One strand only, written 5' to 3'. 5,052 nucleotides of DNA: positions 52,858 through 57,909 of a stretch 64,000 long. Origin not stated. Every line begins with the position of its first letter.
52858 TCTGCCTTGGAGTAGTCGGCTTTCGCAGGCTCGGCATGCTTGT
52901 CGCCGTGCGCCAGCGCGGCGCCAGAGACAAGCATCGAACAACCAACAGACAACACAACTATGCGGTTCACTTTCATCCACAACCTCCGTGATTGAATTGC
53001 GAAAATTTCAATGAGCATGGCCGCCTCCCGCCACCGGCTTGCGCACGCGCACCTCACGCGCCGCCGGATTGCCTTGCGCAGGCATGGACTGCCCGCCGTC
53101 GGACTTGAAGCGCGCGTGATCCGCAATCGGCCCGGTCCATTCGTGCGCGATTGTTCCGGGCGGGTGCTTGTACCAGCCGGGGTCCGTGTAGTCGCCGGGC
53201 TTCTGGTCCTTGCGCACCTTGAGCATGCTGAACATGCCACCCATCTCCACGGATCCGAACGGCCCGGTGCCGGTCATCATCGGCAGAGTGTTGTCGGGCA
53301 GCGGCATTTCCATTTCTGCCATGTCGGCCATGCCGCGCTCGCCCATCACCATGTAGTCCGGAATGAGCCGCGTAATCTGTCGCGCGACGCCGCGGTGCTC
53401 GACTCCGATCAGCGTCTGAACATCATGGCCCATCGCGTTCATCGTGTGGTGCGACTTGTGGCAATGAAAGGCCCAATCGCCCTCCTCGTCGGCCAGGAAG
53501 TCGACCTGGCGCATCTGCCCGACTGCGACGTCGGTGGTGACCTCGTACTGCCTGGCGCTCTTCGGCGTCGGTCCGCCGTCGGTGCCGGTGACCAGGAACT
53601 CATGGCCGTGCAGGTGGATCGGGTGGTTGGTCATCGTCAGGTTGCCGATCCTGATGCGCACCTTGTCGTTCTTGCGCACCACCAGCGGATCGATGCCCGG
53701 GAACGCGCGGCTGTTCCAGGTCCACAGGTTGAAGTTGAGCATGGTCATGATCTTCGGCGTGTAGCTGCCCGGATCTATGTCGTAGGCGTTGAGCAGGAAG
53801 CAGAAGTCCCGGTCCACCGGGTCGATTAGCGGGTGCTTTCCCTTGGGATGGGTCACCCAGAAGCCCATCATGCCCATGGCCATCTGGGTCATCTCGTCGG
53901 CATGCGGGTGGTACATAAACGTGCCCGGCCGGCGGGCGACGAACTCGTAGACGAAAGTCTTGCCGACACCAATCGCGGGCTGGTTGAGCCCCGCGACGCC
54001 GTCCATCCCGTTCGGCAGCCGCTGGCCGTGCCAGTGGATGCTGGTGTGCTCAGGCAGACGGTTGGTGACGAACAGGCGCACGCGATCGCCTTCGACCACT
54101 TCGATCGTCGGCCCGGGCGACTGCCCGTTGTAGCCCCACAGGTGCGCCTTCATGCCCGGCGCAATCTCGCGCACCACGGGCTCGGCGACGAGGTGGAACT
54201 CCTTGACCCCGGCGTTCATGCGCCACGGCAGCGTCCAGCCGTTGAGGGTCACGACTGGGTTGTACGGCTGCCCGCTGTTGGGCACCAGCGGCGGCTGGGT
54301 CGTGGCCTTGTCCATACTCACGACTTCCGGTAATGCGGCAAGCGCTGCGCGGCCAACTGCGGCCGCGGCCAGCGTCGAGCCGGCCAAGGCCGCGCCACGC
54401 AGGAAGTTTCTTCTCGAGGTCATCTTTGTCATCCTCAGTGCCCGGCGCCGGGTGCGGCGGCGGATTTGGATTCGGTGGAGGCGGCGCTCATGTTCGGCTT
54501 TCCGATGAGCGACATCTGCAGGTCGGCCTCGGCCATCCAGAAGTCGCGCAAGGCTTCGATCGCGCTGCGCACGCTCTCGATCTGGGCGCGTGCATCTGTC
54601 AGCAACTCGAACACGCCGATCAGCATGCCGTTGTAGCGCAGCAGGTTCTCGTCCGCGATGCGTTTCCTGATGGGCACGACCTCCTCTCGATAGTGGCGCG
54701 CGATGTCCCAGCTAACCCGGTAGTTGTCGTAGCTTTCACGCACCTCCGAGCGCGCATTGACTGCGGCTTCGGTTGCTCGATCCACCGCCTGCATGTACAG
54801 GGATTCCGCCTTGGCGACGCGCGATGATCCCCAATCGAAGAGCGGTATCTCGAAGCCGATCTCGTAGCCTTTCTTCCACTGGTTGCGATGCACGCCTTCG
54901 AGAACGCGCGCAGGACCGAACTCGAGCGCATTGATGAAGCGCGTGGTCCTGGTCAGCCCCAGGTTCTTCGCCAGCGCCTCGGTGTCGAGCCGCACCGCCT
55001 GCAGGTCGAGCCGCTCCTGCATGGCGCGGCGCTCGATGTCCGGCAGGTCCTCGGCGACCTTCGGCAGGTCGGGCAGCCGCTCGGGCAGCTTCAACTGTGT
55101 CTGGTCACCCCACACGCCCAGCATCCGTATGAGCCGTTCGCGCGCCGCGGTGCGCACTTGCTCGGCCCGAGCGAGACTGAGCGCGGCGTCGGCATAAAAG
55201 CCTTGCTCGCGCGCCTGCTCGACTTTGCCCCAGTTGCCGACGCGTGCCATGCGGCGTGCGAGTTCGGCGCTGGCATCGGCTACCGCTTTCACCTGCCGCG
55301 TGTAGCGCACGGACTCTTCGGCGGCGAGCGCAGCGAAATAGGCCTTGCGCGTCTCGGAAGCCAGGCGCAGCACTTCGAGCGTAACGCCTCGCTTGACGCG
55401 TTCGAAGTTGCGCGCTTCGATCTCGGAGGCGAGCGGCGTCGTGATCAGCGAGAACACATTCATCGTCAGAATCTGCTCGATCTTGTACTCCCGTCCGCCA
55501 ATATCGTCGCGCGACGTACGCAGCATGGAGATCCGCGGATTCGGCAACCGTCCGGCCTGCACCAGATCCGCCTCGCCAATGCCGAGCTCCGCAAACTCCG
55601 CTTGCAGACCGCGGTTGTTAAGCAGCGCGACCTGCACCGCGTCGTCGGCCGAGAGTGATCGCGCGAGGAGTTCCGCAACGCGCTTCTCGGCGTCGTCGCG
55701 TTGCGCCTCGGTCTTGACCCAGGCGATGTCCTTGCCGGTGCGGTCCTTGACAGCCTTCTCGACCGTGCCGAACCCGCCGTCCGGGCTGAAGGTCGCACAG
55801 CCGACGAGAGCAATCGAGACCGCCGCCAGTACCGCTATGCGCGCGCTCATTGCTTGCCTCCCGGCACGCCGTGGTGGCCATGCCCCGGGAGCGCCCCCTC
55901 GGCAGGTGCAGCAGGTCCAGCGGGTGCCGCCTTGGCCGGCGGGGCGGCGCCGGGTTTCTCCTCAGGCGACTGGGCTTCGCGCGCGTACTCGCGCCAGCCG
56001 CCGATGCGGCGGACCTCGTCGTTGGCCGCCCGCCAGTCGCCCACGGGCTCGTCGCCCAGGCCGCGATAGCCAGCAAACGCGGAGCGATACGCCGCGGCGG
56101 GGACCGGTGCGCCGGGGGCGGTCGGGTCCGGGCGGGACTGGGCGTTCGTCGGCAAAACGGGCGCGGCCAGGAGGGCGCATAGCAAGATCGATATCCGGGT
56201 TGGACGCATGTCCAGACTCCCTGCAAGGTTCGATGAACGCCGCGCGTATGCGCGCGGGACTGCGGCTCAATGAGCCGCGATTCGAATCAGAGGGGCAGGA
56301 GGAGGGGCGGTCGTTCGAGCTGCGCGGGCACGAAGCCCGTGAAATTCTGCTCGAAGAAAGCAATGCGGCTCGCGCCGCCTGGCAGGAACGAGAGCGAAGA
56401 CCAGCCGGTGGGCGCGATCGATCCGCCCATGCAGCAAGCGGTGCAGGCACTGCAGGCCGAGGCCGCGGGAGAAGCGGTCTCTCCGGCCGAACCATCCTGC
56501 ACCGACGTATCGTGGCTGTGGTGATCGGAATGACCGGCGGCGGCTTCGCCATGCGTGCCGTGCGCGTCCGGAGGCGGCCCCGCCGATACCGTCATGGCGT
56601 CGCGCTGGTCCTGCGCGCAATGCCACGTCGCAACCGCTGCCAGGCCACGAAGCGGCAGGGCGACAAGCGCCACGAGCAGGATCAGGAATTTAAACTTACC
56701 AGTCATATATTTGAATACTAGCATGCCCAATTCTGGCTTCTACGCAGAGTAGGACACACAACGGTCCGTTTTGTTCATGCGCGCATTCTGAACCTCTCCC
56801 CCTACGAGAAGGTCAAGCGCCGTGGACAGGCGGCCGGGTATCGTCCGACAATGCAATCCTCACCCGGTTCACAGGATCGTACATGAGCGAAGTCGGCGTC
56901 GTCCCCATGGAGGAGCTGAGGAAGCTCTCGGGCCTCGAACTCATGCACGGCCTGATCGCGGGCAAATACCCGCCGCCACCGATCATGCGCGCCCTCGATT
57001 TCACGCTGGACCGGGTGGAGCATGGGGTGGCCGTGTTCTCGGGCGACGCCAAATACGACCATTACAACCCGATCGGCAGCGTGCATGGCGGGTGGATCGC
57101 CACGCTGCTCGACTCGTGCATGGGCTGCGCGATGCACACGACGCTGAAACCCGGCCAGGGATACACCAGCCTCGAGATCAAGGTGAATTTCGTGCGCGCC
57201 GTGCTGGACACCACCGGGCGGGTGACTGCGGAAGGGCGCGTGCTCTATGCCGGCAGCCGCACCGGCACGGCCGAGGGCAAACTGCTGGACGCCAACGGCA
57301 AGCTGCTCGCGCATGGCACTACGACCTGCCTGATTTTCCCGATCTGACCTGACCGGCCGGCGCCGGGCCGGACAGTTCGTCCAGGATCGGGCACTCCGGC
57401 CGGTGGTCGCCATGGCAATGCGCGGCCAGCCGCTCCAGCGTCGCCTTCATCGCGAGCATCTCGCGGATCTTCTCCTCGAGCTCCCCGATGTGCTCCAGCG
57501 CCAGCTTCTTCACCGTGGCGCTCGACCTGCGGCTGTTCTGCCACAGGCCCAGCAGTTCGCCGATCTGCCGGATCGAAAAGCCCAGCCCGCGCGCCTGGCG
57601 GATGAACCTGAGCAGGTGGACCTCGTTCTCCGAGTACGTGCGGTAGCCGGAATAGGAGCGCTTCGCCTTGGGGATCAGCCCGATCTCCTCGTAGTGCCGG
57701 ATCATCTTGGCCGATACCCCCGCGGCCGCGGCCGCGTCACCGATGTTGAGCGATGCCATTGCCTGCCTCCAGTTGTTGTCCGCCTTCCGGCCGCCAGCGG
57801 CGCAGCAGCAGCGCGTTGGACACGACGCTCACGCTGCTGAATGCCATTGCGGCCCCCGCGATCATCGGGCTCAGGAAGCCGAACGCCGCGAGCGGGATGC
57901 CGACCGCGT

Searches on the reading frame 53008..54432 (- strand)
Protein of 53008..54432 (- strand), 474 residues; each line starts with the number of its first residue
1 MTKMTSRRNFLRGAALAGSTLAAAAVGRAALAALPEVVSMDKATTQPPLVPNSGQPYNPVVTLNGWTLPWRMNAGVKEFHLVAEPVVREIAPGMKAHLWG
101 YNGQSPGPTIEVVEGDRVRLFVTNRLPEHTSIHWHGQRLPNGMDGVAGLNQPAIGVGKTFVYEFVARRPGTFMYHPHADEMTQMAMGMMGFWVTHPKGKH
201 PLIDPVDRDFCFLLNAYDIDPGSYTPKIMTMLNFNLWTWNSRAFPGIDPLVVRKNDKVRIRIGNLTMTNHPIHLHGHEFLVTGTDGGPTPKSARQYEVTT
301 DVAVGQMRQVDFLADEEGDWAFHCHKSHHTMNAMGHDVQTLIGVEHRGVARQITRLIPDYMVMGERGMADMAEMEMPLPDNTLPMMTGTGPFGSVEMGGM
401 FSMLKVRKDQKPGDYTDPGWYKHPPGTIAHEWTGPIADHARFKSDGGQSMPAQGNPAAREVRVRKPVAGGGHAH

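Call 14: search_protein_families(library=pfam, proteins=[window:53008-54432:-], max_evalue=0.01)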
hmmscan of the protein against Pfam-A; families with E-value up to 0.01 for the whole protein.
window:53008-54432:- (474 aa): 3 families
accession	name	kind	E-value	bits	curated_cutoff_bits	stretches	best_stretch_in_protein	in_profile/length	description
PF07732.21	Cu-oxidase_3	-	1.6e-37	128.6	21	2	91-197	10-117/119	Multicopper oxidase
PF07731.20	Cu-oxidase_2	-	1.5e-31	109.4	20.4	2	224-339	5-132/137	Multicopper oxidase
PF00394.28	Cu-oxidase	-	6.7e-06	26.7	21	1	252-334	62-142/157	Multicopper oxidase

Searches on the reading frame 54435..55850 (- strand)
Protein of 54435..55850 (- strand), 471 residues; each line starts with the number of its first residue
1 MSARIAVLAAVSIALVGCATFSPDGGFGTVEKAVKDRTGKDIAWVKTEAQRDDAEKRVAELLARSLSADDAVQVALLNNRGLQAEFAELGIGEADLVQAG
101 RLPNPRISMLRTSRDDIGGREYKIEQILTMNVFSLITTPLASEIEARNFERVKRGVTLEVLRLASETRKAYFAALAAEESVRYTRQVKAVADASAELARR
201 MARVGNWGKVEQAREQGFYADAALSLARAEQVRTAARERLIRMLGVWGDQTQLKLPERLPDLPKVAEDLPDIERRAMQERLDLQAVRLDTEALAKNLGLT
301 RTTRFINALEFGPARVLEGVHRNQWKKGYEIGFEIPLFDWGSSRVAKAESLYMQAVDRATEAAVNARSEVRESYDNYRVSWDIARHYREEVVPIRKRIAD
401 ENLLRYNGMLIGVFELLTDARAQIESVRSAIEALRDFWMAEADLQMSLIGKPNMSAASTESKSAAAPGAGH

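Call 50: search_protein_families(library=pfam, proteins=[window:54435-55850:-], max_evalue=0.001)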
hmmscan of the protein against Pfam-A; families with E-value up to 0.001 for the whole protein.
window:54435-55850:- (471 aa): 1 family
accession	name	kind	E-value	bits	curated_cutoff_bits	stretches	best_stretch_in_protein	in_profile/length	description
PF02321.23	OEP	-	7.4e-25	88.3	22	2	271-446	3-184/187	Outer membrane efflux protein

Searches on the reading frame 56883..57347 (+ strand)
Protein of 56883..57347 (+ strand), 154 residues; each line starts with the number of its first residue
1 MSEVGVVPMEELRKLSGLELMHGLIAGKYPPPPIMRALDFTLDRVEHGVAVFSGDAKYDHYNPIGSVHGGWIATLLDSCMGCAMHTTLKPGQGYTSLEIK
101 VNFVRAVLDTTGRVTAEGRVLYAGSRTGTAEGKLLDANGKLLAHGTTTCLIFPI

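Call 50: search_protein_families(library=pfam, proteins=[window:56883-57347:+], max_evalue=0.001)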
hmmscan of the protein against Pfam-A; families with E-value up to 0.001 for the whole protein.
window:56883-57347:+ (154 aa): 2 families
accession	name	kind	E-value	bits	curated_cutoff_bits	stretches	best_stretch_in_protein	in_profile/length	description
PF03061.28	4HBT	-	2.4e-14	53.8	20.6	1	65-142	2-78/79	Thioesterase superfamily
PF14539.12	DUF4442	-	4e-06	27.5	25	1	34-119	15-97/132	Domain of unknown function (DUF4442)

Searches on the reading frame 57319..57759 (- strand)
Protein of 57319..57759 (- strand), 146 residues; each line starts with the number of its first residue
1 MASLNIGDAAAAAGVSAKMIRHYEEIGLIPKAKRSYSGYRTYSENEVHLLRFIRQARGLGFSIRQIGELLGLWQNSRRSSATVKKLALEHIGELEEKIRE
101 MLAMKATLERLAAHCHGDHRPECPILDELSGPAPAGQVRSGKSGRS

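Call 50: search_protein_families(library=pfam, proteins=[window:57319-57759:-], max_evalue=0.001)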
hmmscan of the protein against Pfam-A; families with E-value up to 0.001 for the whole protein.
window:57319-57759:- (146 aa): 3 families
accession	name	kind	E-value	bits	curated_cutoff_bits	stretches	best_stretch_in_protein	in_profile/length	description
PF09278.17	MerR-DNA-bind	-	1.6e-18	67.5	25.4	1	48-111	2-65/65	MerR, DNA binding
PF13411.12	MerR_1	-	4.4e-16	59.2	21.6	1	5-70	2-66/69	MerR HTH family regulatory protein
PF00376.29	MerR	-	3.7e-15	55.9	28.2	1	5-42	1-38/38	MerR family regulatory protein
